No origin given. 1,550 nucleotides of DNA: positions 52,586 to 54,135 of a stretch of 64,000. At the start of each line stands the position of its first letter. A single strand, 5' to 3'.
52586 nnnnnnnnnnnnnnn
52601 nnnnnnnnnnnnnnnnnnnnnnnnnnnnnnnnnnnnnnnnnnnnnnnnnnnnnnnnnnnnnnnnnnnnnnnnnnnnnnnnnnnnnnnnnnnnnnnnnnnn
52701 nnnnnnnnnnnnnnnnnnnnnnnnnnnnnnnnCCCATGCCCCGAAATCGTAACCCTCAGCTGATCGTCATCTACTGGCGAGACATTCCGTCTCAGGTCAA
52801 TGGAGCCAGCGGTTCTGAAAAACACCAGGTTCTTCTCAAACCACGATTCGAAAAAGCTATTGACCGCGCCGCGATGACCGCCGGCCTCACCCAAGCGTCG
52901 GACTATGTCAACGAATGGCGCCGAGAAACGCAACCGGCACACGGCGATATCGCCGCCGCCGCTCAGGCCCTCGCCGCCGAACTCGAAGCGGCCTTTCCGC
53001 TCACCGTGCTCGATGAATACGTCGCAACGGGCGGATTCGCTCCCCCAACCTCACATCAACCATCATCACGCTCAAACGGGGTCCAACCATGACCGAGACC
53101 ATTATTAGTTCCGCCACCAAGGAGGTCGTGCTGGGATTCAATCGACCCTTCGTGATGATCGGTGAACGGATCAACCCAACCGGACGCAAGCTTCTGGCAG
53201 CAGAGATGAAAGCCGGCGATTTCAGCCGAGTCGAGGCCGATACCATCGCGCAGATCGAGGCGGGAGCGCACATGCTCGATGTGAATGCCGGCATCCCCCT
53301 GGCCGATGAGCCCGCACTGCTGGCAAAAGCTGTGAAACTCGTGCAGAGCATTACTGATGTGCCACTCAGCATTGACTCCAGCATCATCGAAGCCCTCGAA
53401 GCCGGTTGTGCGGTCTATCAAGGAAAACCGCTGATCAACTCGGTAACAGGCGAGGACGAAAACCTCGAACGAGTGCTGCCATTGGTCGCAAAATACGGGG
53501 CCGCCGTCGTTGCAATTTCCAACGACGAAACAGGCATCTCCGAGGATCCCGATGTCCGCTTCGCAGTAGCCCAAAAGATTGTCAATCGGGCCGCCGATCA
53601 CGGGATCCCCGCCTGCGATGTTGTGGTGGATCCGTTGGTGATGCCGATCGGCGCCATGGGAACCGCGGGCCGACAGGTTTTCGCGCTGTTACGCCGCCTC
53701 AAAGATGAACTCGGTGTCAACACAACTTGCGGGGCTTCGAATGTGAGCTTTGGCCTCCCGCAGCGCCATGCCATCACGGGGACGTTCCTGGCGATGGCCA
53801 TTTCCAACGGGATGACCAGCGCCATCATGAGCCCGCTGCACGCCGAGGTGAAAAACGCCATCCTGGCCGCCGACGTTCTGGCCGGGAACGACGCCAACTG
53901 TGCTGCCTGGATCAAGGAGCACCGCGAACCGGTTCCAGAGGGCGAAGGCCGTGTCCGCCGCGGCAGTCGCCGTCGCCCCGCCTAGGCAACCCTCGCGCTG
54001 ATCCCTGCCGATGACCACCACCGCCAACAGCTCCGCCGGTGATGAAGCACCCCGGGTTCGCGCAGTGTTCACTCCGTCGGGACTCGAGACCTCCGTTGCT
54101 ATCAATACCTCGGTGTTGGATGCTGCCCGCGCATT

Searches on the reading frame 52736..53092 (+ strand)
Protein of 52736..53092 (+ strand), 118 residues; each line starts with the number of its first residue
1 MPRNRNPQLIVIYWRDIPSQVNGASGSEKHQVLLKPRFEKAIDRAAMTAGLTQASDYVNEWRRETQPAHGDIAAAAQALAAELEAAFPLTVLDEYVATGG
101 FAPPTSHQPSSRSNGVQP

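Call 3: search_protein_families(library=pfam, proteins=[window:52736-53092:+])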
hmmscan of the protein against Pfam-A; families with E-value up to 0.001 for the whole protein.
window:52736-53092:+ (118 aa): 1 family
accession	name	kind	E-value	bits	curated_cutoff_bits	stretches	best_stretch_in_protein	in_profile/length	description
PF13769.11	Virulence_fact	-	9.7e-17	61.5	25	1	13-94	2-79/81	Virulence factor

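Call 4: search_protein_families(library=ncbifam, proteins=[window:52736-53092:+])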
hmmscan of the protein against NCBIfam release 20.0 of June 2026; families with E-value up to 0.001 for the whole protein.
window:52736-53092:+ (118 aa): 0 families

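Call 55: search_solved_structures(query=window:52736-53092:+, max_evalue=10)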
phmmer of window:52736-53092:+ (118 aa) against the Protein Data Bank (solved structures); distinct sequences matched with E-value up to 10: 2.
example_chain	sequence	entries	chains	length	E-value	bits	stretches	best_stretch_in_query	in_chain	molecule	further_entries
3d3y_A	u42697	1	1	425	0.98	13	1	29-92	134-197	Uncharacterized protein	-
2llg_A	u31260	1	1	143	1.4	12.5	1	3-71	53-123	Uncharacterized protein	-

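Call 62: find_homologous_proteins(query=window:52736-53092:+, max_evalue=0.001)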
Query window:52736-53092:+ (118 aa): 544 proteins with E <= 0.001 among 585 candidates; the best 120 are listed.
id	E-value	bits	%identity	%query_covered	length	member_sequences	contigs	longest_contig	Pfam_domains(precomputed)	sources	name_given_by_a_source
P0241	2.6e-65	236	94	99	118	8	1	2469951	PF13769.12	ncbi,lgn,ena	-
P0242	5.9e-60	218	86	99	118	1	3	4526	PF13769.12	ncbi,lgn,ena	-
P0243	1.4e-50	188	84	87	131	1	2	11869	PF13769.12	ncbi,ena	-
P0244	3.1e-44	168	78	87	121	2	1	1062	PF13769.12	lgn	-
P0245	7.0e-43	163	68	97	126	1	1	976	PF13769.12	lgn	-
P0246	8.7e-43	163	69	100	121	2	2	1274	PF13769.12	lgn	-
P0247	1.0e-42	163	66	98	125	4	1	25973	PF13769.12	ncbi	-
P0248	1.5e-40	156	73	87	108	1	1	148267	PF13769.12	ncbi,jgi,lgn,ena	jgi:hypothetical protein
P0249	4.4e-40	154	68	92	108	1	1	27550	PF13769.12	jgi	jgi:hypothetical protein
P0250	1.2e-36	143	66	91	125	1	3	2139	PF13769.12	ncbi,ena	-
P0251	1.8e-36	143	70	85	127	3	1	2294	PF13769.12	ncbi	-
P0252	6.6e-36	141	68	84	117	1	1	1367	PF13769.12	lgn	-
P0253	1.9e-35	139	64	92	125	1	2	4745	PF13769.12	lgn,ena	-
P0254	1.1e-34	137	69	82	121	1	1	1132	PF13769.12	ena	-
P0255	1.5e-34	136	63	97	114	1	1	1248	PF13769.12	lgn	-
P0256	1.7e-34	136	60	97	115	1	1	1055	PF13769.12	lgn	-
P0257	1.9e-34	136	64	91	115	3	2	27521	PF13769.12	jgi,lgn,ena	-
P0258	2.9e-34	136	61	89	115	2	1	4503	PF13769.12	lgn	-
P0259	2.6e-33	132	67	82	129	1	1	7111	PF13769.12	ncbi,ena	-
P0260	2.7e-33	132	66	84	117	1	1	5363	PF13769.12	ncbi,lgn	-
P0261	5.2e-33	132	60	92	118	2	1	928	PF13769.12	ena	-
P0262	7.2e-33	131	61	86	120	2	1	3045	PF13769.12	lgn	-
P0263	1.5e-32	130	63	88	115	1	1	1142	PF13769.12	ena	-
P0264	2.1e-32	130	63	93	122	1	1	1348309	PF13769.12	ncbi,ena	-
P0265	3.1e-32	129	60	90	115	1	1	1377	PF13769.12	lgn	-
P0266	6.2e-32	128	60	86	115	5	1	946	PF13769.12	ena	-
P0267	6.6e-32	128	60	86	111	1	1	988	PF13769.12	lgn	-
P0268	9.0e-32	128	60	86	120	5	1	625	PF13769.12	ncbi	-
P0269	9.9e-32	127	64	82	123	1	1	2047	PF13769.12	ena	-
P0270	1.5e-31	127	59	86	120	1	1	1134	PF13769.12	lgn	-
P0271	1.5e-31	127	61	93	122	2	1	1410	PF13769.12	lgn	-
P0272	1.6e-31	127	57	100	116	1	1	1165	PF13769.12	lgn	-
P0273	7.7e-31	125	57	97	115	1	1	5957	PF13769.12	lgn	-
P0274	8.4e-30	121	64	82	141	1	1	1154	PF13769.12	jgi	jgi:DNA-binding transcriptional regulator YdaS (Cro superfamily)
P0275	1.1e-27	114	59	86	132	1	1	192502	PF13769.12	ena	-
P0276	5.8e-27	112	56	82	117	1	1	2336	PF13769.12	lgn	-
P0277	8.0e-27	112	55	97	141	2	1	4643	PF13769.12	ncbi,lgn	-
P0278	9.5e-27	111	57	86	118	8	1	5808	PF13769.12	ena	-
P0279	1.8e-26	110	57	86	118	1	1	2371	PF13769.12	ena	-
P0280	6.0e-26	109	56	84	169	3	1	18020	PF13769.12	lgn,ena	-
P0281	9.2e-26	108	55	81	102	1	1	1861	PF13769.12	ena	-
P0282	2.8e-25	107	58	81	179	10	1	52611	PF13769.12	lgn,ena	-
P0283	2.0e-24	104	56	80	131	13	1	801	PF13769.12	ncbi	-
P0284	4.1e-24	103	54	81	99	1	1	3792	PF13769.12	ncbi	-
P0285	4.1e-24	103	50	87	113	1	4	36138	PF13769.12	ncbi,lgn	-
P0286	7.0e-24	102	53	81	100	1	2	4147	PF13769.12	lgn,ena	-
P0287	7.2e-24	102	54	83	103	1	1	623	PF13769.12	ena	-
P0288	8.8e-24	102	51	83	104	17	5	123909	PF13769.12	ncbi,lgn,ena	-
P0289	9.3e-24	102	54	86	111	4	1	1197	PF13769.12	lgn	-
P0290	1.0e-23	102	53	81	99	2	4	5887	PF13769.12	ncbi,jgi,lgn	jgi:hypothetical protein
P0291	2.3e-23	100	52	86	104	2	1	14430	PF13769.12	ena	-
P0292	2.6e-23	100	63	54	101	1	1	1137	PF13769.12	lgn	-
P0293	2.7e-23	100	52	81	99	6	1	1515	PF13769.12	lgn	-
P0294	3.0e-23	100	49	89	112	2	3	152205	PF13769.12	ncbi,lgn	-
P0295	3.1e-23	100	52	86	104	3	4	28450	PF13769.12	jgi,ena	jgi:hypothetical protein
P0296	3.3e-23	100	50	87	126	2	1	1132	PF13769.12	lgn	-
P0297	1.9e-22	98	52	85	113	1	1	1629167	PF13769.12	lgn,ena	-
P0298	2.4e-22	97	54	81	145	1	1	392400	PF13769.12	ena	-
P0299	3.9e-22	96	52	86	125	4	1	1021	PF13769.12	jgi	-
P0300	4.2e-22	96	54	82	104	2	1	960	PF13769.12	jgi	jgi:hypothetical protein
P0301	4.3e-22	96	46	100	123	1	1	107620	PF13769.12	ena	-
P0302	5.5e-22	96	55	51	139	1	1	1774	PF13769.12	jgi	jgi:hypothetical protein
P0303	6.1e-22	96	50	88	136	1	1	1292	PF13769.12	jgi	jgi:hypothetical protein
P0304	6.6e-22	96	48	86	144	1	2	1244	PF13769.12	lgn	-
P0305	1.1e-21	95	50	87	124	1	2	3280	PF13769.12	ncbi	-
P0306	1.9e-21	94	49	96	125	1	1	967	PF13769.12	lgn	-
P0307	2.2e-21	94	52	83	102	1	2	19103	PF13769.12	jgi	jgi:Virulence factor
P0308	2.6e-21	94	47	98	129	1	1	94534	PF13769.12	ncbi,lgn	ncbi:MAG: virulence factor [Actinomycetota bacterium]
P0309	2.8e-21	94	51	80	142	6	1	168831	PF13769.12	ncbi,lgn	-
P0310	4.6e-21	93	49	82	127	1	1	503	PF13769.12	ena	-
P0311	7.6e-21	92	50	83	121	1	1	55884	PF13769.12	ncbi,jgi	-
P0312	8.2e-21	92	51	81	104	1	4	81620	PF13769.12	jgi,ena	jgi:hypothetical protein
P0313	8.8e-21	92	47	86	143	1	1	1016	PF13769.12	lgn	-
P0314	9.0e-21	92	44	92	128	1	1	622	PF13769.12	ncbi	-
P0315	9.9e-21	92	50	87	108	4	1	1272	PF13769.12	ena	-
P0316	1.0e-20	92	51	81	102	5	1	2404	PF13769.12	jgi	jgi:Virulence factor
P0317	1.0e-20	92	51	83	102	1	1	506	PF13769.12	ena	-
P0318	1.2e-20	92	50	80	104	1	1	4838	PF13769.12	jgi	jgi:Virulence factor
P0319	1.2e-20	92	53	85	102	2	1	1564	PF13769.12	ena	-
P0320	1.4e-20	91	46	97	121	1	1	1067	PF13769.12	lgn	-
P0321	1.6e-20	91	47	92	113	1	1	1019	PF13769.12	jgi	jgi:hypothetical protein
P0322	1.9e-20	91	52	79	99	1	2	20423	PF13769.12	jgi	jgi:hypothetical protein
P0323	2.3e-20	91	49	81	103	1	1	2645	PF13769.12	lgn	-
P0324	2.4e-20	91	51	81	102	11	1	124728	PF13769.12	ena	-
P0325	2.5e-20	91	49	84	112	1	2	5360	PF13769.12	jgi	jgi:hypothetical protein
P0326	2.6e-20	91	50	81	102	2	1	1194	PF13769.12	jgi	jgi:hypothetical protein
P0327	2.8e-20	90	52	82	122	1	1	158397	PF13769.12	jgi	jgi:Virulence factor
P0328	3.3e-20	90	42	91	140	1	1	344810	PF13769.12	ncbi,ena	-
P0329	3.4e-20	90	49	83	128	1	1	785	PF13769.12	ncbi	-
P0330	3.8e-20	90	53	79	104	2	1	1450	PF13769.12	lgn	-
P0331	5.2e-20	90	53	80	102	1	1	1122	PF13769.12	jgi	jgi:Virulence factor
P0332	5.5e-20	90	53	80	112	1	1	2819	PF13769.12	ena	-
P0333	6.1e-20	89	48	84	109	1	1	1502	PF13769.12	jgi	jgi:hypothetical protein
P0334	9.2e-20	89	50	81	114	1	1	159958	PF13769.12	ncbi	-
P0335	1.6e-19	88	47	79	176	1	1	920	PF13769.12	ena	-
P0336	2.4e-19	87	43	98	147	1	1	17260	PF13769.12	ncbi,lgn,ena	-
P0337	2.6e-19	87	49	83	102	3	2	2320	PF13769.12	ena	-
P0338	2.8e-19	87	48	86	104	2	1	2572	PF13769.12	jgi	jgi:hypothetical protein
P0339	3.2e-19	87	49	84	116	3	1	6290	PF13769.12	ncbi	-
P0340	3.4e-19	87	46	87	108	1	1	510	PF13769.12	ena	-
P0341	3.6e-19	87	49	82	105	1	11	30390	PF13769.12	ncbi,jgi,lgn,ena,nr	ncbi:MAG: virulence factor [Thiothrix sp.]|nr:virulence factor [Thiothrix sp.]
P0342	4.1e-19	87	48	86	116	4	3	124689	PF13769.12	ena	-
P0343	4.2e-19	87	48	92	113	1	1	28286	PF13769.12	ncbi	ncbi:MAG: virulence factor [Pseudomonadota bacterium]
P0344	4.7e-19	87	53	79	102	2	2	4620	PF13769.12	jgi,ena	jgi:hypothetical protein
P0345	4.8e-19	87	47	89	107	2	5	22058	PF13769.12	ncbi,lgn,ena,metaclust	metaclust:\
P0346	6.0e-19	86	47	89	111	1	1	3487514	PF13769.12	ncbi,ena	-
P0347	7.2e-19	86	48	85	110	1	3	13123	PF13769.12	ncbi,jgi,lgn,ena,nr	ncbi:MAG: virulence factor [Thiothrix sp.]|nr:virulence factor [Thiothrix sp.] HPE62302.1 virulence 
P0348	8.4e-19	86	46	86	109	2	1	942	PF13769.12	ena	-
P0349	1.0e-18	85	52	80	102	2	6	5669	PF13769.12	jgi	jgi:Virulence factor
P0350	1.2e-18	85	50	81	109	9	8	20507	PF13769.12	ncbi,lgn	-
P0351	1.4e-18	85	49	83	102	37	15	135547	PF13769.12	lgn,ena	-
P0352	1.5e-18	85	47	93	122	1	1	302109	PF13769.12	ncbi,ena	-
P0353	1.6e-18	85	53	79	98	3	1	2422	PF13769.12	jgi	jgi:hypothetical protein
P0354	1.7e-18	85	49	82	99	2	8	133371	PF13769.12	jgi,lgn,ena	-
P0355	1.8e-18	85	48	89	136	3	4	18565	PF13769.12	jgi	jgi:hypothetical protein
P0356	3.0e-18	84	49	85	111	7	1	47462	PF13769.12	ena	-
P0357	3.2e-18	84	52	76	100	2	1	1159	PF13769.12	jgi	jgi:hypothetical protein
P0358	4.4e-18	83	48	88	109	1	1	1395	PF13769.12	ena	-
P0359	4.8e-18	83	48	82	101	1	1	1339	PF13769.12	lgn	-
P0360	5.2e-18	83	48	83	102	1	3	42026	PF13769.12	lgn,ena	-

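Call 73: predict_structure(alignment_id=A2)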
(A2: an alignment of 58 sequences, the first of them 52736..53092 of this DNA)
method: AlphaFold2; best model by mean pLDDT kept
length: 118 residues; sequences in the alignment: 58
mean_pLDDT: 83.5   pTM: 0.71
mean pLDDT of the five models: 83.5, 82.8, 82.6, 82.1, 81.2
residues with pLDDT >= 90: 68; 70-90: 30; 50-70: 7; < 50: 13
segments of 3 or more residues with pLDDT < 50: 107-117
pLDDT, mean of each block of 10 residues (from residue 1): 70 94 88 93 93 86 88 91 91 92 61 46
secondary structure, 60 per line:
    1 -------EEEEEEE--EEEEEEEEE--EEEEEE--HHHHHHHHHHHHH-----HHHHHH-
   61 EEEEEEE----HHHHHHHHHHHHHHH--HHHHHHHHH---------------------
elements in order: E8-14 E17-25 E28-33 H36-48 H54-59 E61-67 H72-86 H89-97

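Call 76: fold_search(model_id=the predicted structure, library=pdb)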
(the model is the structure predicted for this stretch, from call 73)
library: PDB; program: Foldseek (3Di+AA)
matches with E <= 10: 639; with E <= 0.001: 0
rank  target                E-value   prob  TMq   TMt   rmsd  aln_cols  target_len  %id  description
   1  7rto_B                3.3e-01  0.09  0.24  0.12  11.5       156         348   12  Cryo-EM structure of bluetongue virus capsid protein VP5 at low endosomal pH intermediate state 2 (released 2021-11-03)
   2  3r5x_D                4.5e-01  0.13  0.25  0.12  12.5       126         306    8  Crystal Structure of D-alanine--D-Alanine Ligase from Bacillus anthracis complexed with ATP (released 2011-04-06)
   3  4v3d_B                4.5e-01  0.07  0.14  0.10  12.2        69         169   17  The CIDRa domain from HB3var03 PfEMP1 bound to endothelial protein C receptor (released 2014-12-17)
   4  4v3e_B                4.8e-01  0.07  0.16  0.12  13.7       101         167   14  The CIDRa domain from IT4var07 PfEMP1 bound to endothelial protein C receptor (released 2014-12-17)
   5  5av7_A                5.2e-01  0.54  0.22  0.19   4.1        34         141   20  Crystal structure of Calsepa lectin in complex with bisected glycan (released 2016-04-27)
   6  1glv                  5.2e-01  0.10  0.22  0.12  11.7       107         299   15  THREE-DIMENSIONAL STRUCTURE OF THE GLUTATHIONE SYNTHETASE FROM ESCHERICHIA COLI B AT 2.0 ANGSTROMS RESOLUTION (released 1994-01-31)
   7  1lqv_A                5.5e-01  0.04  0.14  0.09  12.5        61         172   18  Crystal structure of the Endothelial protein C receptor with phospholipid in the groove in complex with Gla domain of  (released 2002-06-19)
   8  3r5x_B                5.9e-01  0.18  0.25  0.12   8.8        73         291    8  Crystal Structure of D-alanine--D-Alanine Ligase from Bacillus anthracis complexed with ATP (released 2011-04-06)
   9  3r5x_A                6.2e-01  0.11  0.25  0.12  12.3       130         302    7  Crystal Structure of D-alanine--D-Alanine Ligase from Bacillus anthracis complexed with ATP (released 2011-04-06)
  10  3v4z_A                6.2e-01  0.10  0.23  0.12  11.8       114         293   12  D-alanine--D-alanine ligase from Yersinia pestis (released 2011-12-28)
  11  7rtn_A                6.2e-01  0.09  0.27  0.16  11.1       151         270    9  Cryo-EM structure of bluetongue virus capsid protein VP5 at low endosomal pH (released 2021-11-03)
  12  4v3d_D                6.2e-01  0.06  0.14  0.10  12.2        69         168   17  The CIDRa domain from HB3var03 PfEMP1 bound to endothelial protein C receptor (released 2014-12-17)
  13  9tjx_C                6.7e-01  0.07  0.15  0.11  12.1        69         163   17  Structure of factor VII Gla domain bound to EPCR (released 2026-03-25)
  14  6gl1_C                6.7e-01  0.07  0.20  0.10  15.7       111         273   11  HLA-E*01:03 in complex with the HIV epitope, RL9HIV (released 2018-08-08)
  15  7drn_D                7.6e-01  0.33  0.27  0.12   6.8        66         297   14  Structure of ATP-grasp ligase PsnB complexed with precursor peptide PsnA2 and AMPPNP (released 2021-09-08)
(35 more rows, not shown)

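Call 83: find_encoding_contigs(protein=P0346, flank=7000, max_places=1)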
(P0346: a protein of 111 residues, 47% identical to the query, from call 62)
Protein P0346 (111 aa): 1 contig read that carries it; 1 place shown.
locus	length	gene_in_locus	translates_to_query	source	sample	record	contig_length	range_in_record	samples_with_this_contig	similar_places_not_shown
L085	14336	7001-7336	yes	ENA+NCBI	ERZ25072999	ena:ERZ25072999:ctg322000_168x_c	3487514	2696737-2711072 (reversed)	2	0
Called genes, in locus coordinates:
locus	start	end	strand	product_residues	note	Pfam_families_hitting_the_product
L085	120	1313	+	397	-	PF00069:Pkinase, PF01636:APH (faint), PF07714:PK_Tyr_Ser-Thr, PF03109:ABC1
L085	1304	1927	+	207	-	PF06175:MiaE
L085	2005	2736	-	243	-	PF00149:Metallophos, PF12850:Metallophos_2 (faint)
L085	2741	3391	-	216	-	PF00160:Pro_isomerase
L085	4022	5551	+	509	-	PF06253:MTTB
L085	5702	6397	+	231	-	PF02607:B12-binding_2, PF02310:B12-binding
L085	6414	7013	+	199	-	PF07796:DUF1638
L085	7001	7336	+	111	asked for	PF13769:Virulence_fact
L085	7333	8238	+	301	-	PF00809:Pterin_bind, PF03599:CdhD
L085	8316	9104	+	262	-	PF02219:MTHFR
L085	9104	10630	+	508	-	PF06253:MTTB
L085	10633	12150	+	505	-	PF06253:MTTB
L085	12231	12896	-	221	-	PF12766:Pyridox_oxase_2, PF01243:PNPOx_N, PF10590:PNP_phzG_C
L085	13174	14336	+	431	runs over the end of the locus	PF05697:Trigger_N, PF00254:FKBP_C, PF05698:Trigger_C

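Call 84: find_encoding_contigs(protein=P0341, flank=7000, max_places=1)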
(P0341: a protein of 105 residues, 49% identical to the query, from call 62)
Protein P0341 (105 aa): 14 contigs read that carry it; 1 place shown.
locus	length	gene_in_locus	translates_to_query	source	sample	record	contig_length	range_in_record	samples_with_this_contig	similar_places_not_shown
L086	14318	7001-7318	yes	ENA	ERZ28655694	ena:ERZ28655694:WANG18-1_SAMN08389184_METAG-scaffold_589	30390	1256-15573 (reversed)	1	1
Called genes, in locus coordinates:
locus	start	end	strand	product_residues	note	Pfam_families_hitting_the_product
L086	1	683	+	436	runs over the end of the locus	PF09298:FAA_hydrolase_N, PF01557:FAA_hydrolase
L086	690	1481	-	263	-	PF00753:Lactamase_B, PF12706:Lactamase_B_2 (weak)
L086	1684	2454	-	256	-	-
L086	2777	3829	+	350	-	PF02574:S-methyl_trans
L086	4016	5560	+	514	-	PF06253:MTTB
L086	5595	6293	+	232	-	PF02607:B12-binding_2, PF02310:B12-binding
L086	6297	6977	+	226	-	PF07796:DUF1638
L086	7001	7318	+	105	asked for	PF13769:Virulence_fact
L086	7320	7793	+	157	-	PF12225:DUF5981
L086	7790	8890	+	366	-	PF02219:MTHFR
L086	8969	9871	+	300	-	PF02007:MtrH (weak), PF00809:Pterin_bind, PF03599:CdhD (weak)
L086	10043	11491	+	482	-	PF01523:PmbA_TldD_1st, PF19290:PmbA_TldD_2nd, PF19289:PmbA_TldD_3rd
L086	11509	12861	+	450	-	PF01523:PmbA_TldD_1st, PF19290:PmbA_TldD_2nd, PF19289:PmbA_TldD_3rd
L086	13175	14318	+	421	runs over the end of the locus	PF13356:Arm-DNA-bind_3, PF22022:Phage_int_M, PF00589:Phage_integrase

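Call 85: find_encoding_contigs(protein=P0328, flank=7000, max_places=1)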
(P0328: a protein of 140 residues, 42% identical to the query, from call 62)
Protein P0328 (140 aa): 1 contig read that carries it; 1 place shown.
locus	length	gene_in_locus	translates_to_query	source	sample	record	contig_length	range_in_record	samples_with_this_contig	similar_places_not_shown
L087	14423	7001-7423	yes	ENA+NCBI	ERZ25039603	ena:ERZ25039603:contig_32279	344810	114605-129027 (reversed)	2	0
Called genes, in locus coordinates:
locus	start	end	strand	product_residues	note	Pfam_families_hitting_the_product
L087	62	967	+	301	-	-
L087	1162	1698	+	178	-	PF13238:AAA_18 (weak), PF13671:AAA_33, PF13207:AAA_17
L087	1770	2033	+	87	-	-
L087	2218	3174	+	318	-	PF02423:OCD_Mu_crystall, PF01488:Shikimate_DH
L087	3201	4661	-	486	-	PF07690:MFS_1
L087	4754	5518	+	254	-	PF01978:TrmB (faint), PF09339:HTH_IclR, PF12802:MarR_2 (weak), PF25213:HVO_A0261_N (weak), PF12840:HTH_20 (faint), PF01614:IclR_C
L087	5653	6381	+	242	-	PF02607:B12-binding_2, PF02310:B12-binding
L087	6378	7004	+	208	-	PF07796:DUF1638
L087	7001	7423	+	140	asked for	PF13769:Virulence_fact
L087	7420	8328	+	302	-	PF00809:Pterin_bind, PF03599:CdhD (weak)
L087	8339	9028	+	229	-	PF00111:Fer2 (faint), PF17650:RACo_linker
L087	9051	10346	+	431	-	PF17651:Raco_middle, PF14574:RACo_C_ter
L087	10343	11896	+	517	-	PF06253:MTTB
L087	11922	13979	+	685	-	PF07992:Pyr_redox_2 (faint), PF00070:Pyr_redox (faint), PF00890:FAD_binding_2 (weak), PF01266:DAO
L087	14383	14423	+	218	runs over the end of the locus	PF06253:MTTB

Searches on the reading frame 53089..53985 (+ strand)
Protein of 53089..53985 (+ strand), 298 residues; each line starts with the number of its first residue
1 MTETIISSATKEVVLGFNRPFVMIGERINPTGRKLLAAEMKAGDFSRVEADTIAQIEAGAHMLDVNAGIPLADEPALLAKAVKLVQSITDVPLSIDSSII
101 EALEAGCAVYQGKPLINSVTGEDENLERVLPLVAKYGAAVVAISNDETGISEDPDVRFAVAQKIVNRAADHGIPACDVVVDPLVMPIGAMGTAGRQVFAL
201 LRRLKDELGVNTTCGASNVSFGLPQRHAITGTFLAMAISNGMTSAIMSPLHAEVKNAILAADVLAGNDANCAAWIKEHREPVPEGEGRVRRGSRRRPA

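Call 3: search_protein_families(library=pfam, proteins=[window:53089-53985:+])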
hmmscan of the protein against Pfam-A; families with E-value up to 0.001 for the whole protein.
window:53089-53985:+ (298 aa): 2 families
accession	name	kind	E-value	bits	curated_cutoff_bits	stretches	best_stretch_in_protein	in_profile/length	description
PF00809.28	Pterin_bind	-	4.1e-27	95.8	25.5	1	25-246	1-242/244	Pterin binding enzyme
PF03599.22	CdhD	-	3.7e-06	26.4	24.8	1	71-189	78-183/387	CO dehydrogenase/acetyl-CoA synthase delta subunit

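Call 4: search_protein_families(library=ncbifam, proteins=[window:53089-53985:+])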
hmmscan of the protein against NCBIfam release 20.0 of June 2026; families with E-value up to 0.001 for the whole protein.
window:53089-53985:+ (298 aa): 5 families
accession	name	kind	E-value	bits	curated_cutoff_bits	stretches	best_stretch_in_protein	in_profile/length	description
NF005719.0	PRK07535.1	domain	1.6e-105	352.1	259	1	21-283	1-263/268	methyltetrahydrofolate:corrinoid/iron-sulfur protein methyltransferase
NF040758.1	CODH_ACS_meth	exception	3e-43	148.1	370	1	21-269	4-253/261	carbon monoxide dehydrogenase/acetyl-CoA synthase methytransferase subunit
TIGR02082.1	metH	equivalog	2.7e-40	137.9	1010.85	1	3-258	325-595/1182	methionine synthase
NF007024.0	PRK09490.1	equivalog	1.3e-29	102.7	1497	1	10-251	349-605/1234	methionine synthase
NF002142.0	PRK00979.1-1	subfamily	1.4e-06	27.5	287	1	39-220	41-221/306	tetrahydromethanopterin S-methyltransferase subunit H family protein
